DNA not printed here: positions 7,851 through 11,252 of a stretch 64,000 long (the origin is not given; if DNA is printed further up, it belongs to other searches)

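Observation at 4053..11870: Candidate undescribed defence-like module: SNF2/SWIM helicase divergent from a NUDIX, PLD-helicase-DUF3427 and two-small-ORF operon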

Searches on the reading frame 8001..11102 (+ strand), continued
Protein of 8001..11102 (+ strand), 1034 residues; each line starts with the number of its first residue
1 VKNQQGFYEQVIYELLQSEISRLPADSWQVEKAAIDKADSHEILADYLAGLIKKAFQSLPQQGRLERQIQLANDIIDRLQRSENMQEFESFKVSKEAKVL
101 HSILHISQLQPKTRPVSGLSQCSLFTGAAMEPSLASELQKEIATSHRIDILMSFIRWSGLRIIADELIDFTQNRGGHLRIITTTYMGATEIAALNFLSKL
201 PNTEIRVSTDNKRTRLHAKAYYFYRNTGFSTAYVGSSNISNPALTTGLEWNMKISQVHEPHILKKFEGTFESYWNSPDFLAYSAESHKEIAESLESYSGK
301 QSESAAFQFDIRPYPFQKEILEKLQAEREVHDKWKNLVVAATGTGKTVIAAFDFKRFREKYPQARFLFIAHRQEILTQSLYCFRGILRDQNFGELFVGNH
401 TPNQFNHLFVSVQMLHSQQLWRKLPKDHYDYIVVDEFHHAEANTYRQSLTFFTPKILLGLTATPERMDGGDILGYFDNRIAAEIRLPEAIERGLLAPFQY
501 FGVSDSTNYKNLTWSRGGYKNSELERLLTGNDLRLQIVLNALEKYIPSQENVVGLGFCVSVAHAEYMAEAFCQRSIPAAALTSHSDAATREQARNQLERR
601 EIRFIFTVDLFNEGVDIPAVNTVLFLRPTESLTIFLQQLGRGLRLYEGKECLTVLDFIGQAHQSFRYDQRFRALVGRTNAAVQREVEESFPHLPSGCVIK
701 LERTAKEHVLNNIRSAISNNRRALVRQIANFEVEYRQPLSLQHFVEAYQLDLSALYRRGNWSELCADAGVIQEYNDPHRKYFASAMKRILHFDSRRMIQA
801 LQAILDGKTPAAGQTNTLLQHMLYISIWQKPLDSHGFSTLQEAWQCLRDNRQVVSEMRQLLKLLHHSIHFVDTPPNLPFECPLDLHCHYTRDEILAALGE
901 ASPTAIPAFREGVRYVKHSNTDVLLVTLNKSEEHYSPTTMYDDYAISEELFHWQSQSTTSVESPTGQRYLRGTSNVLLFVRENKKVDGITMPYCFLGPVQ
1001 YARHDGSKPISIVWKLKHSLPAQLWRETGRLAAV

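Call 87: search_dna_similar(query=window:8001-11102:+, collection=plasmids, mode=protein, max_evalue=1e-20, max_rows=25)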
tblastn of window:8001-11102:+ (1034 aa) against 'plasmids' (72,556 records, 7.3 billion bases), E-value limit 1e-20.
Records with a match: 104; places in all: 108; records where one place covers at least 80% of the query: 9.
Best place of each record, by identity: <60% 104.
By first word of the organism name: Nostoc 13; Streptomyces 6; Apilactobacillus 6; Picosynechococcus 6; Pseudoalteromonas 5; Lactiplantibacillus 4; Alicyclobacillus 4; Salmonella 4; Spiroplasma 3; Hymenobacter 2; and 46 more.
By predicted mobility (MOB-suite, as given by PLSDB): non-mobilizable 76; conjugative 16; mobilizable 12.
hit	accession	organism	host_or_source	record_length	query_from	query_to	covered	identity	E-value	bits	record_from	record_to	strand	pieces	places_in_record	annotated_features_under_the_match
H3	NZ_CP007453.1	Peptoclostridium acidaminophilum DSM 3953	black mud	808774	4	1021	98%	46.0%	0e+0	949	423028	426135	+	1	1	DEAD/DEAH box helicase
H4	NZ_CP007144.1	Hymenobacter swuensis DY53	-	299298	4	1032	100%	43.2%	0e+0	837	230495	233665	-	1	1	DEAD/DEAH box helicase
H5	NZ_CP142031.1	Pseudoalteromonas sp. CuT4-3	whole organism,deep-sea sediment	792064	1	1033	100%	42.3%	0e+0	801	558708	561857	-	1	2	DEAD/DEAH box helicase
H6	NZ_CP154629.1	Acetoanaerobium noterae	cell culture,Sludge of a digestion ...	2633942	2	1034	100%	42.2%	0e+0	825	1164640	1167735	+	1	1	none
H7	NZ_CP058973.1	Pseudoalteromonas sp. JSTW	cell culture,marine sediment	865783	4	1033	100%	42.1%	0e+0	789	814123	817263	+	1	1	DEAD/DEAH box helicase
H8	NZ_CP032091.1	Pseudoalteromonas donghaensis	cell culture,seawater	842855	4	1033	100%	42.1%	0e+0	786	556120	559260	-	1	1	DEAD/DEAH box helicase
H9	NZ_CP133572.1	Pseudoalteromonas sp. HL-AS2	sediment core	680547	1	1033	100%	41.8%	0e+0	784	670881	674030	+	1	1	DUF3427 domain-containing protein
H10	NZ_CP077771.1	Pseudoalteromonas shioyasakiensis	Haliotis discus hannai,plate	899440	4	1033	100%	41.7%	0e+0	788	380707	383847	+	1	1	DEAD/DEAH box helicase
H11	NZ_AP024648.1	Arthrobacter sp. StoSoilB13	-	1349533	5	1025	99%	40.4%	0e+0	727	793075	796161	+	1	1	record has no annotation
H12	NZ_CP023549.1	Rhodobacter sp. CZR27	cell culture,paddy soil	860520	120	699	56%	36.8%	8e-85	309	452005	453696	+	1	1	DUF3427 domain-containing protein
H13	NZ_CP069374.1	Neotabrizicola shimadae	microbial biofilm,biofilm, Nakabusa ...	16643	138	702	55%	36.5%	2e-88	320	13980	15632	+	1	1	DUF3427 domain-containing protein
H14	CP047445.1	Spiroplasma citri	Neoaliturus tenellus,cell culture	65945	131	710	56%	34.9%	3e-77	286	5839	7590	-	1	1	DEAD/DEAH box helicase family protein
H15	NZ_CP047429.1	Spiroplasma citri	Neoaliturus tenellus,cell culture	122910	131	710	56%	34.9%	3e-77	286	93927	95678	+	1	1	DEAD/DEAH box helicase family protein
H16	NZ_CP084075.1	Fusobacterium vincentii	-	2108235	128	665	52%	35.9%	8e-86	312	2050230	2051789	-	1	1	none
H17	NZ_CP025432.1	Paracoccus zhejiangensis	single cell,sludge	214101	128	665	52%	35.4%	3e-83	304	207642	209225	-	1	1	DUF3427 domain-containing protein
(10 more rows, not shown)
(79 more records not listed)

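Call 88: get_annotated_region(hit=H5, flank=3500)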
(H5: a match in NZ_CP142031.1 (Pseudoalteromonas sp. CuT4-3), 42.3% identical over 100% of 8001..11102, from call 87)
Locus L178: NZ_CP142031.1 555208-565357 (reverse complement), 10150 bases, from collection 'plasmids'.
description: Pseudoalteromonas sp. CuT4-3 plasmid unnamed1, complete sequence
organism: Pseudoalteromonas sp. CuT4-3 (NCBI taxid 3112573)
taxonomy: Bacteria; Pseudomonadota; Gammaproteobacteria; Alteromonadales; Pseudoalteromonadaceae; Pseudoalteromonas; Pseudoalteromonas sp. CuT4-3
host: -; source: whole organism,deep-sea sediment; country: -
typing (MOB-suite, as given by PLSDB): non-mobilizable
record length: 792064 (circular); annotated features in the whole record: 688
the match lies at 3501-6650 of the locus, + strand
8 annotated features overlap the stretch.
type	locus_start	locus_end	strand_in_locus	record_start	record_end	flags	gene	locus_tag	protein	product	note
CDS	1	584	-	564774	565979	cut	-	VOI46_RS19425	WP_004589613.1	HipA domain-containing protein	-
CDS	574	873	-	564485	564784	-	-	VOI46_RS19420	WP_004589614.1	helix-turn-helix transcriptional regulator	-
CDS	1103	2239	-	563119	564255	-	-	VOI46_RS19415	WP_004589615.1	DUF1570 domain-containing protein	-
CDS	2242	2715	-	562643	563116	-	-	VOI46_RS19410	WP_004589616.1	hypothetical protein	-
CDS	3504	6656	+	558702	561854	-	-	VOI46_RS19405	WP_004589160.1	DEAD/DEAH box helicase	-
CDS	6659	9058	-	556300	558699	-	-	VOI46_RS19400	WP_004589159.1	AAA family ATPase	GO:0006302 - double-strand break repair [Evidence IEA]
CDS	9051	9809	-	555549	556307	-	-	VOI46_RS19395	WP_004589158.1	ABC-three component system middle component 1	-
CDS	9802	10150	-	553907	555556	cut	-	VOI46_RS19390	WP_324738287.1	ABC-three component system protein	-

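Call 89: get_annotated_region(hit=H4, flank=3500)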
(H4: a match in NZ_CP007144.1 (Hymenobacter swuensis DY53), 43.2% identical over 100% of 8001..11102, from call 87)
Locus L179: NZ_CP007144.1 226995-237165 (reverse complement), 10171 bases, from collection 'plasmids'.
description: Hymenobacter swuensis DY53 plasmid pHsw1, complete sequence
organism: Hymenobacter swuensis DY53 (NCBI taxid 1227739)
taxonomy: Bacteria; Bacteroidota; Cytophagia; Cytophagales; Hymenobacteraceae; Hymenobacter; Hymenobacter swuensis; Hymenobacter swuensis DY53
host: -; source: -; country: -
typing (MOB-suite, as given by PLSDB): mobilizable; replicon rep_cluster_1754; relaxase MOBB
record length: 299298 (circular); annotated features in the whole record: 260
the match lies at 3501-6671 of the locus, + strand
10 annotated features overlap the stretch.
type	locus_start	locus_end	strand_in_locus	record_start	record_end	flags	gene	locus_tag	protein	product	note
CDS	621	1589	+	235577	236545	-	-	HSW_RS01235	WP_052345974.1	tyrosine-type recombinase/integrase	GO:0015074 - DNA integration [Evidence IEA]; GO:0006310 - DNA recombination [Evidence IEA]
CDS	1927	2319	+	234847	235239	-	-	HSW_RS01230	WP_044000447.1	hypothetical protein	-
CDS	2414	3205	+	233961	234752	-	-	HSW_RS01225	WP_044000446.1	hypothetical protein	-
CDS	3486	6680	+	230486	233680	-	-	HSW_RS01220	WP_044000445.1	DEAD/DEAH box helicase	-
CDS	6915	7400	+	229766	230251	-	-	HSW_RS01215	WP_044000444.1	hypothetical protein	-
CDS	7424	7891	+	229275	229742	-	-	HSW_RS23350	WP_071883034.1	helix-turn-helix transcriptional regulator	-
CDS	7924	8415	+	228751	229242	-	-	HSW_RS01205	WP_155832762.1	hypothetical protein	-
CDS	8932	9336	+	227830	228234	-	-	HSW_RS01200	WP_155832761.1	hypothetical protein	-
CDS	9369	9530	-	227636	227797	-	-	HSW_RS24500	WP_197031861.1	hypothetical protein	-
CDS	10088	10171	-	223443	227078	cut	-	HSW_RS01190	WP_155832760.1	helicase C-terminal domain-containing protein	GO:0006139 - nucleobase-containing compound metabolic process [Evidence IEA]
